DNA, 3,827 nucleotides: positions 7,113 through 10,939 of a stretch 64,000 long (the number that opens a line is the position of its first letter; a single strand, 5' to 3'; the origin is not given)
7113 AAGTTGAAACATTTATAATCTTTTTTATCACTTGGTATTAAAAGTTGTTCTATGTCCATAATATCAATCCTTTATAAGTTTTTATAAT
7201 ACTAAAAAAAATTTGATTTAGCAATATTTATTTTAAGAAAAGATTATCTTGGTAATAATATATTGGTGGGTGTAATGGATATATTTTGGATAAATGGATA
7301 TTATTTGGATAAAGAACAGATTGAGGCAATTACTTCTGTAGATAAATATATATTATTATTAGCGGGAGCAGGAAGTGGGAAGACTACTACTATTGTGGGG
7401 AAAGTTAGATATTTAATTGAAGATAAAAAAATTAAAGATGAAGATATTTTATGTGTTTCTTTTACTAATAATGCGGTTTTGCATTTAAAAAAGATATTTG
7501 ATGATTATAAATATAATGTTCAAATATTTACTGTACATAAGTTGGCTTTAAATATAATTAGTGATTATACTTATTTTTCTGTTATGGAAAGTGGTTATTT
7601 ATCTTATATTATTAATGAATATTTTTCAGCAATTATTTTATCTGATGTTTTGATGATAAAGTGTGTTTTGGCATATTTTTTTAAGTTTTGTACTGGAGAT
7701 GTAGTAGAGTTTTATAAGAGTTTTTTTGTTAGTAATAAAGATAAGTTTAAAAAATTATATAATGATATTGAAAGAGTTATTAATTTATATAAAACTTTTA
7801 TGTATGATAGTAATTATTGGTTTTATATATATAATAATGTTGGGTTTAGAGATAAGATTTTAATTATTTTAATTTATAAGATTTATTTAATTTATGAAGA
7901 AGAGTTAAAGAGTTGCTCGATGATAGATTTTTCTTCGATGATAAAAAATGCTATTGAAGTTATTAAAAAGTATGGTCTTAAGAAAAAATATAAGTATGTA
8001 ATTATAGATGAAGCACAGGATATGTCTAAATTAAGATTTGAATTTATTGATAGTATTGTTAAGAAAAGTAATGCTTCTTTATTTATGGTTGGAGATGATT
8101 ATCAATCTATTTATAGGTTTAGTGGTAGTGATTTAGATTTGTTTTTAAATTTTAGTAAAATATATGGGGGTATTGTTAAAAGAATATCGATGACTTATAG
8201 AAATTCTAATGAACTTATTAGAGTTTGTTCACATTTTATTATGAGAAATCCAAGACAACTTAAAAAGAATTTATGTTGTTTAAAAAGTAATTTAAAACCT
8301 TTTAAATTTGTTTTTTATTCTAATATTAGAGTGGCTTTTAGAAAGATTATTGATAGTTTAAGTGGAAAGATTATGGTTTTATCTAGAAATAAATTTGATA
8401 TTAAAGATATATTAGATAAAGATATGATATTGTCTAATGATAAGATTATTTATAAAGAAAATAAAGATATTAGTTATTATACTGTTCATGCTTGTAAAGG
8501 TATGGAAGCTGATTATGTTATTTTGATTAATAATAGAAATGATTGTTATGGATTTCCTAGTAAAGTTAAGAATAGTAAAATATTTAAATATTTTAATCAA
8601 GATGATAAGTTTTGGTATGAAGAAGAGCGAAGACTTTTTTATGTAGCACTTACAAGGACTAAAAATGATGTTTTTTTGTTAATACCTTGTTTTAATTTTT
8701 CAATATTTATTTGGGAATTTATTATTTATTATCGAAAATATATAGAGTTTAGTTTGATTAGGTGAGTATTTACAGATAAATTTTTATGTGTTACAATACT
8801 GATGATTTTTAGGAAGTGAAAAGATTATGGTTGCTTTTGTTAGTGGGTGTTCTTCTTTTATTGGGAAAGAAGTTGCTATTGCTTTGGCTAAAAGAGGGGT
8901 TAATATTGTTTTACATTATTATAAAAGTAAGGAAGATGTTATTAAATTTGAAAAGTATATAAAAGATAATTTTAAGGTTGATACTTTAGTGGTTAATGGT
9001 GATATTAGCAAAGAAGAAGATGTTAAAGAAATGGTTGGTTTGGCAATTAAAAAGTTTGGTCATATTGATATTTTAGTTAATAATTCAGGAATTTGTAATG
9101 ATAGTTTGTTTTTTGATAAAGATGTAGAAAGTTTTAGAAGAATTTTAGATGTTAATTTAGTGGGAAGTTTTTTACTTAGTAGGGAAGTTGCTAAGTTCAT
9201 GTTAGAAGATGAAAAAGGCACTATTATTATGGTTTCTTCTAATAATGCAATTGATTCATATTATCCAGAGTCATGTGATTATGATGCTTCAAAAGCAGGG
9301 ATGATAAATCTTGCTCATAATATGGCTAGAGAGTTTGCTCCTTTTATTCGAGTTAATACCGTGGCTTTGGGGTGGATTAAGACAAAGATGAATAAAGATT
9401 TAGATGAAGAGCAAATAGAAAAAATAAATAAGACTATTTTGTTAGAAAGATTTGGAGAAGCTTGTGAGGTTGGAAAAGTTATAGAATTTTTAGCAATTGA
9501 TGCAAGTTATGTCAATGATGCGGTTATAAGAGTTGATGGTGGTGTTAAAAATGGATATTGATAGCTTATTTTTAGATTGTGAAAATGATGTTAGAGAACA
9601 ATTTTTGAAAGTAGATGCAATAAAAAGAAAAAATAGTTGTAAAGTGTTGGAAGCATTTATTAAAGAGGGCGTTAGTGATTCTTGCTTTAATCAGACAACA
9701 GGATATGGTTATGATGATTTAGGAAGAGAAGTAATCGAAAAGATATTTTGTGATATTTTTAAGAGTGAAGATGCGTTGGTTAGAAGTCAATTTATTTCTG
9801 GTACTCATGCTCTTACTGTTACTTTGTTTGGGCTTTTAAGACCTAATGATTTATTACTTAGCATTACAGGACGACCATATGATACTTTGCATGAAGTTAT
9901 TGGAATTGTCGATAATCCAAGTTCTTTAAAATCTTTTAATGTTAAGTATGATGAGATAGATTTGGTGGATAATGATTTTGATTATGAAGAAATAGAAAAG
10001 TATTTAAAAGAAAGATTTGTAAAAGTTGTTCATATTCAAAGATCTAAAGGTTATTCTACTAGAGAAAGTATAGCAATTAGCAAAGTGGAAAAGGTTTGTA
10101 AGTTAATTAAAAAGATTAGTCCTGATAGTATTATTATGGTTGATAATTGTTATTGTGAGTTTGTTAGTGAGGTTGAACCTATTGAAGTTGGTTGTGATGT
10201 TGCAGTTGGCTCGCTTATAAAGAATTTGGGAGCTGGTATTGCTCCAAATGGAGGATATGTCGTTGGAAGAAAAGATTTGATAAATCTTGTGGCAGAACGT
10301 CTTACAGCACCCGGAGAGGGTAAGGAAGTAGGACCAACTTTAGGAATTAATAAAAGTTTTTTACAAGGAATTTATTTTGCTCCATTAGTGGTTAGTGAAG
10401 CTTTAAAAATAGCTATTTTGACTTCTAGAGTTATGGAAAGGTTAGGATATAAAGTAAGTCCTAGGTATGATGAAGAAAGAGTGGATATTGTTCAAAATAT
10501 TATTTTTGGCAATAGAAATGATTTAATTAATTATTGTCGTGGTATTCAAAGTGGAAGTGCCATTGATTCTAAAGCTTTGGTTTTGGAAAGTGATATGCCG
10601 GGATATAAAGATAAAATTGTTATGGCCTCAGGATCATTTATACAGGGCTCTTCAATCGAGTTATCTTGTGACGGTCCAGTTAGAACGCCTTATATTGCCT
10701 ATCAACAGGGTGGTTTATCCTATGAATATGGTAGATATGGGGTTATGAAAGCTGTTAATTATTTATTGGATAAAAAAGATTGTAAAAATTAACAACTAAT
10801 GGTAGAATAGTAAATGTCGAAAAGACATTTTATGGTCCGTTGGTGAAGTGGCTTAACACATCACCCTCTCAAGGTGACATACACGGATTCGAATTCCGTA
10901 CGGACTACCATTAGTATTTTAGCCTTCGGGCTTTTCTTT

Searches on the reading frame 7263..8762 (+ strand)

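Call 83: search_protein_families(library=pfam, proteins=[window:7263-8762:+], max_evalue=0.0001)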
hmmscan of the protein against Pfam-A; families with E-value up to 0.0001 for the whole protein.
window:7263-8762:+ (500 aa): 7 families
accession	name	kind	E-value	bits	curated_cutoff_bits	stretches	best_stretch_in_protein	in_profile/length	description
PF00580.27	UvrD-helicase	-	1.6e-41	143.2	23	1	15-299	1-268/271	UvrD/REP helicase N-terminal domain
PF13245.12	AAA_19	-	1.5e-20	74.2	25.1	1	19-286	1-133/134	AAA domain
PF13361.12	UvrD_C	-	1.2e-15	58.2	25.6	1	174-472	188-345/350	UvrD-like helicase C-terminal domain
PF13604.12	AAA_30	-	4.4e-08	33.5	27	0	237-281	84-127/191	AAA domain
PF13538.12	UvrD_C_2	-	1.8e-07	31.3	27.4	0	452-472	31-51/52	UvrD-like helicase C-terminal domain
PF01443.25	Viral_helicase1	-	5.6e-07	30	21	0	240-471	56-225/228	Viral superfamily 1 RNA helicase core domain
PF09848.15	SLFN-g3_helicase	-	2.7e-05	24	24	0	209-287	45-131/354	Schlafen group 3, DNA/RNA helicase domain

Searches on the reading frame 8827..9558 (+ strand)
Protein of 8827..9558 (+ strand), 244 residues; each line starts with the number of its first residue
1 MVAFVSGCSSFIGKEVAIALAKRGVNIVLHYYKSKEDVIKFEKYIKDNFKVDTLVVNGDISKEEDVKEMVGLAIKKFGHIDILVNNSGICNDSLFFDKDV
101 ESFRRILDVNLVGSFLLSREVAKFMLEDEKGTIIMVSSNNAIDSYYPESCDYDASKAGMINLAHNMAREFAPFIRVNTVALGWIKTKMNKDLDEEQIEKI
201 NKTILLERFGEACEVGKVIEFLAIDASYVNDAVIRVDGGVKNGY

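Call 83: search_protein_families(library=pfam, proteins=[window:8827-9558:+], max_evalue=0.0001)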
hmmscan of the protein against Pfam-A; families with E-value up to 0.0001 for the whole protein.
window:8827-9558:+ (244 aa): 3 families
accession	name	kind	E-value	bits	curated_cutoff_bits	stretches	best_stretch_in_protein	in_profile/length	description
PF13561.12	adh_short_C2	-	2.7e-49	168.3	27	1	12-240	8-235/236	Enoyl-(Acyl carrier protein) reductase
PF00106.31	adh_short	-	2.8e-46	157.9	26.6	1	2-195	2-193/195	short chain dehydrogenase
PF08659.16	KR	-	9e-10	39.2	22.6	1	4-172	4-169/180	KR domain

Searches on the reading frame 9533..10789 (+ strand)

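Call 83: search_protein_families(library=pfam, proteins=[window:9533-10789:+], max_evalue=0.0001)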
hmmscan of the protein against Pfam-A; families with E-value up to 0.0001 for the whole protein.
window:9533-10789:+ (419 aa): 2 families
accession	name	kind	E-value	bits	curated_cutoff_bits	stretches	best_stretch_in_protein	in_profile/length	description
PF06838.17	Met_gamma_lyase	-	5.2e-161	536.2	24.2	1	13-410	5-403/405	Methionine gamma-lyase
PF01053.26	Cys_Met_Meta_PP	-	1.6e-07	30.7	27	1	51-246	37-214/381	Cys/Met metabolism PLP-dependent enzyme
